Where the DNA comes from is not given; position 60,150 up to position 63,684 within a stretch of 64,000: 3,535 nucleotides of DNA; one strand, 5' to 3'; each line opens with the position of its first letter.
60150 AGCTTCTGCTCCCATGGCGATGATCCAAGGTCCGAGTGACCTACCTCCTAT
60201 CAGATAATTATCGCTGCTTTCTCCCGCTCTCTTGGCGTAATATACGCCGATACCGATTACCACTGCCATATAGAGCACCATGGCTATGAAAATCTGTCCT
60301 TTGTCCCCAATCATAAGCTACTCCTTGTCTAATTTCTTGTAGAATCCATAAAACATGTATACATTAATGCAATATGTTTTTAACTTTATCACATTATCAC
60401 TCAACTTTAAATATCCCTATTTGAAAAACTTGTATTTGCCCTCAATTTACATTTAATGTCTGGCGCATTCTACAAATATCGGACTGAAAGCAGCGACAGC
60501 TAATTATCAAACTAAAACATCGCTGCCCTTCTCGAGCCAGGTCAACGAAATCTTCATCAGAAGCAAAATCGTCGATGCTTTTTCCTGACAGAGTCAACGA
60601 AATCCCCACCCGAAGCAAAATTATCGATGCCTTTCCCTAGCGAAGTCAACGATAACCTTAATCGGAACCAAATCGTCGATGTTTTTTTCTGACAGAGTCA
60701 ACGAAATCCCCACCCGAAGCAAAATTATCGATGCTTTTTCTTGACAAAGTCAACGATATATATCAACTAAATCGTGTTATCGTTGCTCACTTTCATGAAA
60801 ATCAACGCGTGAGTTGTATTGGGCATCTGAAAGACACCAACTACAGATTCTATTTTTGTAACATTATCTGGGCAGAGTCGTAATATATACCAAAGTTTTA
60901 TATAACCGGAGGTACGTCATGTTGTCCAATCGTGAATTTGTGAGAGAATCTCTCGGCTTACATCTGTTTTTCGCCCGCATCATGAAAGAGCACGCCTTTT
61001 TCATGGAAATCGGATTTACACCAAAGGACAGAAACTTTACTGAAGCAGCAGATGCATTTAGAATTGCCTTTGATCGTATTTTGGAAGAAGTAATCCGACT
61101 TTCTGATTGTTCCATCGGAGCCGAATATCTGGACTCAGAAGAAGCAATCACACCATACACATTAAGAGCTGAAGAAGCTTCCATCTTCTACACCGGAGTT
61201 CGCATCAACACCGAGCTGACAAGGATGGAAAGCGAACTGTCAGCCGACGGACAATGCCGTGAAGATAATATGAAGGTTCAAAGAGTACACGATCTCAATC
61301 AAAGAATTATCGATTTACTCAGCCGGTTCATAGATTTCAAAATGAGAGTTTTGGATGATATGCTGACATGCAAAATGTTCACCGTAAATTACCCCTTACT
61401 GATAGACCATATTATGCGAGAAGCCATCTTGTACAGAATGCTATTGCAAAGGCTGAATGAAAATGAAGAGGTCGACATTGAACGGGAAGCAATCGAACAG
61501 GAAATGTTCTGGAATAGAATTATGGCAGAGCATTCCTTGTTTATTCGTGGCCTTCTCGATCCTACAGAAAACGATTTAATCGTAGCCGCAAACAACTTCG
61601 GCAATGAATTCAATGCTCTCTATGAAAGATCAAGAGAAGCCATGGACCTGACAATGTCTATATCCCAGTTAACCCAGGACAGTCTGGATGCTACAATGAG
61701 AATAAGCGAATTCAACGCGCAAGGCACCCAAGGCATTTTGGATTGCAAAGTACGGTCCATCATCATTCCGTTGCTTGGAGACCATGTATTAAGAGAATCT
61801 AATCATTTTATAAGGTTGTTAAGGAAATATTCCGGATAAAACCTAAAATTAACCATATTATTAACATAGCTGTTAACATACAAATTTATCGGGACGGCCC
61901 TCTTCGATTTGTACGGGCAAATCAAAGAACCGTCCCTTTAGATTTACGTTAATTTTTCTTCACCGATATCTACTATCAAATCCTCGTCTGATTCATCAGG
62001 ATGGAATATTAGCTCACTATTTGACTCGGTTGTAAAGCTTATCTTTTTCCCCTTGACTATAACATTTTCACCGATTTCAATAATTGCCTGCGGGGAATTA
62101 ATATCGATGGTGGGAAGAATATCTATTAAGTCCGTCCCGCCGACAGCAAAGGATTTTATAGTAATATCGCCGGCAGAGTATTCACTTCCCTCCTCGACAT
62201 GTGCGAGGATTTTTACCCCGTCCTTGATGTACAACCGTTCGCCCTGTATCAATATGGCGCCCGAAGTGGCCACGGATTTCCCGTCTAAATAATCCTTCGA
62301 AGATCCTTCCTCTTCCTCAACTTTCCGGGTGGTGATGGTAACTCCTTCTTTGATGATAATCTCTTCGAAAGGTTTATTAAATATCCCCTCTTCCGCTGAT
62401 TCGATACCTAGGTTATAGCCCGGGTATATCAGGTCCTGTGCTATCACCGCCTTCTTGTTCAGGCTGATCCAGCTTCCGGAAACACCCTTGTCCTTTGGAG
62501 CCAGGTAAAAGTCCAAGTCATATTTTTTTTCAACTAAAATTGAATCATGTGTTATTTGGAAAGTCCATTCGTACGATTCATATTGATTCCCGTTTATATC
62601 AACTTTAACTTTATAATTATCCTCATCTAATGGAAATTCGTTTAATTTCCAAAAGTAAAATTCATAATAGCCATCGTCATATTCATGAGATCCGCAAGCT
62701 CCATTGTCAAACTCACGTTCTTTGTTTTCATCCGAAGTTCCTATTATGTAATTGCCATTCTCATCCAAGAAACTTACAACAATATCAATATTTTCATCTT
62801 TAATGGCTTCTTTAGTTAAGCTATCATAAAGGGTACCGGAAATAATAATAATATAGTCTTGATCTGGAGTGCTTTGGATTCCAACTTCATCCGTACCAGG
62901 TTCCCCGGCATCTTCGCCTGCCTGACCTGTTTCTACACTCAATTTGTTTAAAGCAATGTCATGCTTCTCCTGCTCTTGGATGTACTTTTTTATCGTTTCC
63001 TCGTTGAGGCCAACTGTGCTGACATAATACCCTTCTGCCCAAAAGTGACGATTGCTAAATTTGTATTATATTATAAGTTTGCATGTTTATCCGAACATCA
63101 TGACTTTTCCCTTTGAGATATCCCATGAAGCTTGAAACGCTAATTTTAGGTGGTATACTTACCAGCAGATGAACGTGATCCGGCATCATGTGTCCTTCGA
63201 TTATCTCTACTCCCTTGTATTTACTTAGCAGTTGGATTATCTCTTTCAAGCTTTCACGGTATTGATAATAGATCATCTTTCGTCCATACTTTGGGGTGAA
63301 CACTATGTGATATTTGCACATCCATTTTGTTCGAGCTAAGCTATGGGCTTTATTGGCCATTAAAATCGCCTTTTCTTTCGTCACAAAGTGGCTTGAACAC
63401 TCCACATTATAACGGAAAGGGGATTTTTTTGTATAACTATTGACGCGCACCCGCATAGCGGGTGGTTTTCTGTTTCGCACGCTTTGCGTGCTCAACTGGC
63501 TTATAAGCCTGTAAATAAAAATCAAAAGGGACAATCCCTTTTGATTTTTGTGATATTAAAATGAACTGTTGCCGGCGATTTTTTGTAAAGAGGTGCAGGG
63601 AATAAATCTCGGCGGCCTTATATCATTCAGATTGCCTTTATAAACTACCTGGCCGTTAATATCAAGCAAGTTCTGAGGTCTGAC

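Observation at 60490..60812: Non-coding array of 52-bp tandem units with a covarying internal dyad between putP and the DUF2935-like gene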

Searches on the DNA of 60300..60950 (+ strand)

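Call 18: search_dna_similar(query=window:60420-60900:+, collection=plasmids, mode=distant, max_evalue=0.01)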
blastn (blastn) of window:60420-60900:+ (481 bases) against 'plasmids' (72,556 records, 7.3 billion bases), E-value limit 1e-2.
No match.

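Call 19: search_dna_similar(query=window:60420-60900:+, collection=phages, mode=distant, max_evalue=0.01)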
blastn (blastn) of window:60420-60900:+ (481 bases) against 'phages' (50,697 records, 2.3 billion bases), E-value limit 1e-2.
No match.
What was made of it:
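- Tried and rejected: Plasmids, phages, viruses. blastn 'distant' of the array plus flanks against plasmids and phages gave no match (calls 18, 19).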

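Call 61: search_rna_families(source=window, start=60300, end=60950, threshold=evalue, max_evalue=1)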
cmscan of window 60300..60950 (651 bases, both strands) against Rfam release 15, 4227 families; matches with E-value up to 1: 0.
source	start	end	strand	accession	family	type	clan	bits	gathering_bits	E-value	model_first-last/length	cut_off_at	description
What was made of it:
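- No Rfam hit at E<=1 (call 61).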

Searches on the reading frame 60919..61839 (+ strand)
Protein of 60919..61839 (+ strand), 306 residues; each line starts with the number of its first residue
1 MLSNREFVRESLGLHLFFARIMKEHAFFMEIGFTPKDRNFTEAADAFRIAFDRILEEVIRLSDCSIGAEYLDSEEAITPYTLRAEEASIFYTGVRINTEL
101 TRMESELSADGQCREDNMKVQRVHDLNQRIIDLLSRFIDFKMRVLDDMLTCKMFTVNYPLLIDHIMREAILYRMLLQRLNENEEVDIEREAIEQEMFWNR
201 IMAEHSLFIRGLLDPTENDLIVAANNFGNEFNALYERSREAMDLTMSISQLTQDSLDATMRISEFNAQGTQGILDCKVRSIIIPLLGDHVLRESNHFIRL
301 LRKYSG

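Call 9: find_encoding_contigs(protein=window:60919-61839:+, flank=6000, max_places=10)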
Protein window:60919-61839:+ (306 aa): 22 contigs read that carry it; 10 places shown.
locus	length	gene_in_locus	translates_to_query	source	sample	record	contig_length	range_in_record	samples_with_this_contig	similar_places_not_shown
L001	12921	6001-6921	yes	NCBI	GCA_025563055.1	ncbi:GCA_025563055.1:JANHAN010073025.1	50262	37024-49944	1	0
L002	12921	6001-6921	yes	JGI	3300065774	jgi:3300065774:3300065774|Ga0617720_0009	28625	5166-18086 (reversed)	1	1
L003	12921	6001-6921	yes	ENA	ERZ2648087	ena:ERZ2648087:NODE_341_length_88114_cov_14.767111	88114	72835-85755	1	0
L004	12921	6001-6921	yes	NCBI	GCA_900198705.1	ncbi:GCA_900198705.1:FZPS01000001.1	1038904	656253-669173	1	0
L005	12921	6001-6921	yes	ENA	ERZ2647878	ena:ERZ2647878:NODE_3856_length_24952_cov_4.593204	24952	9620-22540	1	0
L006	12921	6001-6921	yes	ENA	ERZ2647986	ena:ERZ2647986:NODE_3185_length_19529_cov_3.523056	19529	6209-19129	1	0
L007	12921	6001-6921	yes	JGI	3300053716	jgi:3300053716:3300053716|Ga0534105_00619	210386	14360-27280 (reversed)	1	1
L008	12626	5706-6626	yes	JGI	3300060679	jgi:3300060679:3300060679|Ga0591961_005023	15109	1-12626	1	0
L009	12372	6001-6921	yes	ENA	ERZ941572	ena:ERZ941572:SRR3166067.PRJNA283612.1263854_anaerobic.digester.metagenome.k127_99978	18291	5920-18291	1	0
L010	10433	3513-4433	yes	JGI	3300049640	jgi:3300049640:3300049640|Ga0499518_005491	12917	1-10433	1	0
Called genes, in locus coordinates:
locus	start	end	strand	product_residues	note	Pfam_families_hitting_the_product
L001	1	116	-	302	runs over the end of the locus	-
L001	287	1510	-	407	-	-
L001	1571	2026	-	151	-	-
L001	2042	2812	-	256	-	-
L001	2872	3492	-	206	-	PF00072:Response_reg, PF00196:GerE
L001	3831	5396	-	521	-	PF00474:SSF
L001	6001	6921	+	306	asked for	PF11155:DUF2935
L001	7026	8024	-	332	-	-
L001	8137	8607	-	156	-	PF01797:Y1_Tnp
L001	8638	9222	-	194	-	-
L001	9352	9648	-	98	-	PF07615:Ykof (weak), PF01910:Thiamine_BP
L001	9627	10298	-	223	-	PF01209:Ubie_methyltran, PF03848:TehB, PF02353:CMAS, PF05175:MTS, PF13489:Methyltransf_23, PF06325:PrmA, PF07021:MetW, PF13847:Methyltransf_31, +5 more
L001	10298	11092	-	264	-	PF00005:ABC_tran, PF13555:AAA_29 (faint), PF13304:AAA_21 (faint)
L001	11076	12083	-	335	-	PF13379:NMT1_2 (faint), PF09084:NMT1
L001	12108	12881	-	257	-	PF00528:BPD_transp_1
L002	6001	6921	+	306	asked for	PF11155:DUF2935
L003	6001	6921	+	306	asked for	PF11155:DUF2935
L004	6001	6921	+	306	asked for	PF11155:DUF2935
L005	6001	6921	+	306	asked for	PF11155:DUF2935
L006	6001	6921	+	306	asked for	PF11155:DUF2935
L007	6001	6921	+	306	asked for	PF11155:DUF2935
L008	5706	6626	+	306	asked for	PF11155:DUF2935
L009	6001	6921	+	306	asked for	PF11155:DUF2935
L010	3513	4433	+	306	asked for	PF11155:DUF2935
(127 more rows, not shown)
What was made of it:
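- On Plasmid centromere / iterons: Neighbouring genes are listed in call 9.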

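Call 34: find_homologous_proteins(query=window:60919-61839:+, max_evalue=1e-10)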
Query window:60919-61839:+ (306 aa): 7009 proteins with E <= 1e-10 among 7879 candidates; the best 120 are listed.
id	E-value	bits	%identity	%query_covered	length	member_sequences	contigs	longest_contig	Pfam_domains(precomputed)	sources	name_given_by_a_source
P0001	6.1e-196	667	100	100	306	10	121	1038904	PF11155.14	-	-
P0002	1.5e-189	647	97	100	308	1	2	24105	PF11155.14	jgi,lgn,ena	jgi:hypothetical protein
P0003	2.9e-164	564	83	100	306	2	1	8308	PF11155.14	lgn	-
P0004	6.5e-163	559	82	100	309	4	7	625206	PF11155.14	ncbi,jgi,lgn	ncbi:MAG: DUF2935 domain-containing protein [Anaerovoracaceae bacterium]|jgi:hypothetical protein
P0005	1.9e-147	508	74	100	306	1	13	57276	PF11155.14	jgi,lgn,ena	-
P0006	3.2e-147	508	74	100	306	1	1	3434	PF11155.14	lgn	-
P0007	9.3e-146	503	73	100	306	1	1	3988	PF11155.14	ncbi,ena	-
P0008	7.3e-145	500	73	100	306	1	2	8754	PF11155.14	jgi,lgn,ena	-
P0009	7.9e-144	497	72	99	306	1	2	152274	PF11155.14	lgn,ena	-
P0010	1.5e-143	496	73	100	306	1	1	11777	PF11155.14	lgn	-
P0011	2.4e-143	495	73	100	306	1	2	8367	PF11155.14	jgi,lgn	jgi:hypothetical protein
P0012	2.9e-143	495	72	100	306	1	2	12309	PF11155.14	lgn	-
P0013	3.1e-142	491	72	100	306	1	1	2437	PF11155.14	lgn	-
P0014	1.0e-141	490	72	100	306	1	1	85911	PF11155.14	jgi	jgi:hypothetical protein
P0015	3.0e-141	488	72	100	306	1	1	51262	PF11155.14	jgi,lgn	jgi:hypothetical protein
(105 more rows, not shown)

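Call 35: find_encoding_contigs(protein=P0002, flank=4000, max_places=3)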
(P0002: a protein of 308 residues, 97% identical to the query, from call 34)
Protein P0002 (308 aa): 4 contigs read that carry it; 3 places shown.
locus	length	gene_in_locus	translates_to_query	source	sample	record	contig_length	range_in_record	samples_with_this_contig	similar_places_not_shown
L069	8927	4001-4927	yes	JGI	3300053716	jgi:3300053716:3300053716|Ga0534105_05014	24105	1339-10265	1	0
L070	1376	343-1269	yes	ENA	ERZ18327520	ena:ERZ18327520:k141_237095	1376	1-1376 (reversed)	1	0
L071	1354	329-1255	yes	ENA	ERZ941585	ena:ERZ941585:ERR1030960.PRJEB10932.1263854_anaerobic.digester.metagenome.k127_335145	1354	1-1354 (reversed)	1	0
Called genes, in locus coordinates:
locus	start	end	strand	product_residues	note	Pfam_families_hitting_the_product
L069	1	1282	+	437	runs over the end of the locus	PF01548:DEDD_Tnp_IS110, PF02371:Transposase_20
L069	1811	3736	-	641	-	PF01476:LysM, PF07969:Amidohydro_3, PF01979:Amidohydro_1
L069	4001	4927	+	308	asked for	PF11155:DUF2935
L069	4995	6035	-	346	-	PF13936:HTH_38, PF00665:rve (weak)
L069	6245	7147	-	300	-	PF07719:TPR_2 (faint), PF13428:TPR_14 (faint), PF14559:TPR_19 (faint)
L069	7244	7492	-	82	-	PF07833:Cu_amine_oxidN1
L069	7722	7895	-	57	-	-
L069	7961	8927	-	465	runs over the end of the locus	PF06782:UPF0236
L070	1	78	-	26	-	?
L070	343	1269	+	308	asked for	PF11155:DUF2935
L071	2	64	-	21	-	?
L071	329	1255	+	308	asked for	PF11155:DUF2935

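Call 36: find_encoding_contigs(protein=P0004, flank=4000, max_places=3)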
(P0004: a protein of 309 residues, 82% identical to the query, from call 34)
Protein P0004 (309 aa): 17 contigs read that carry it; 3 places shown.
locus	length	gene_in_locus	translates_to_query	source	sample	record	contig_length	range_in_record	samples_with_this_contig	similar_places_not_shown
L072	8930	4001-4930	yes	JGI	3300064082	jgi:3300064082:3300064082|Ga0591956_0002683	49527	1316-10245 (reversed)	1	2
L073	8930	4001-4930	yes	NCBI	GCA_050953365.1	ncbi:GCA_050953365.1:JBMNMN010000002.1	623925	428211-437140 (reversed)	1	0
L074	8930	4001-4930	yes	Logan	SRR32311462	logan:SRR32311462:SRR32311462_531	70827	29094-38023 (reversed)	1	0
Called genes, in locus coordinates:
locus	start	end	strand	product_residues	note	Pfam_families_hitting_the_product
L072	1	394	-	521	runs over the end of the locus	PF00474:SSF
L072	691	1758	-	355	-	PF13484:Fer4_16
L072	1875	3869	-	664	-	PF01476:LysM, PF07969:Amidohydro_3, PF01979:Amidohydro_1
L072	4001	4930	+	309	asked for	PF11155:DUF2935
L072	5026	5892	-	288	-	PF00005:ABC_tran (faint), PF13175:AAA_15, PF13304:AAA_21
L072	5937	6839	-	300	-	PF07719:TPR_2 (faint)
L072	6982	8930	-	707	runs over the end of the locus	PF05569:Peptidase_M56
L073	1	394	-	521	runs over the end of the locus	PF00474:SSF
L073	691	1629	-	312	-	PF13187:Fer4_9 (faint), PF13484:Fer4_16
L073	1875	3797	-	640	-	PF01476:LysM, PF07969:Amidohydro_3, PF01979:Amidohydro_1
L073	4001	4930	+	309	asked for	PF11155:DUF2935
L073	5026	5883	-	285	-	PF00005:ABC_tran (faint), PF13175:AAA_15, PF13304:AAA_21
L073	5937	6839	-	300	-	PF07719:TPR_2 (faint)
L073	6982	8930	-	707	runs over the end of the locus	PF05569:Peptidase_M56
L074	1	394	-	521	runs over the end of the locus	PF00474:SSF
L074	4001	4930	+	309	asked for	PF11155:DUF2935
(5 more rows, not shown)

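Call 37: find_encoding_contigs(protein=P0003, flank=4000, max_places=2)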
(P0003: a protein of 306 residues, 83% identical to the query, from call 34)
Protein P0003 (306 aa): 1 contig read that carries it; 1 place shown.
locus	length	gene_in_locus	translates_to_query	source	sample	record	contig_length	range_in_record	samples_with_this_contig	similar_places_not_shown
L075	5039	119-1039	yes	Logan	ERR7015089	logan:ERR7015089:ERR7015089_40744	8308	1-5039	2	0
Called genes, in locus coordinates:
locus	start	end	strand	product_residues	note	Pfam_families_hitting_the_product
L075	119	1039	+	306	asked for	PF11155:DUF2935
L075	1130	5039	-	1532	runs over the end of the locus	PF13620:CarboxypepD_reg (weak), PF00395:SLH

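Call 70: search_protein_families(library=ncbifam, proteins=[window:60919-61839:+], max_evalue=0.001)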
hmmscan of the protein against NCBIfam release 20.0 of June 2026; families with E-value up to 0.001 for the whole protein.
window:60919-61839:+ (306 aa): 0 families

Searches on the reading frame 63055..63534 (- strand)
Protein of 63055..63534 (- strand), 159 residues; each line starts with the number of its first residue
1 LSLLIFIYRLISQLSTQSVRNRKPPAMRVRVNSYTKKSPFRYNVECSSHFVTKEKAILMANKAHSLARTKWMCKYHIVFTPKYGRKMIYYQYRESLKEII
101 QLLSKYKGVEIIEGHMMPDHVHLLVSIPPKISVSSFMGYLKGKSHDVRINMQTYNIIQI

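Call 70: search_protein_families(library=ncbifam, proteins=[window:63055-63534:-], max_evalue=0.001)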
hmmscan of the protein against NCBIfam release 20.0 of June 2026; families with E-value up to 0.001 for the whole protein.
window:63055-63534:- (159 aa): 2 families
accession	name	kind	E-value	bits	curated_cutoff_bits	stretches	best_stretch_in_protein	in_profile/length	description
NF033573.1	transpos_IS200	equivalog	4.4e-26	91.6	55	1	65-145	3-83/126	IS200/IS605 family transposase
NF047646.1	REP_Tyr_transpos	equivalog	2.2e-05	24.3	80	1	90-146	28-85/146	REP-associated tyrosine transposase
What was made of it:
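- Closest known: REPIN / BIME. Different: No RAYT was found; the only Y1 protein nearby is a truncated IS200 TnpA (call 70).
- Tried and rejected: The nearby Y1 protein is a truncated IS200 TnpA (call 70).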
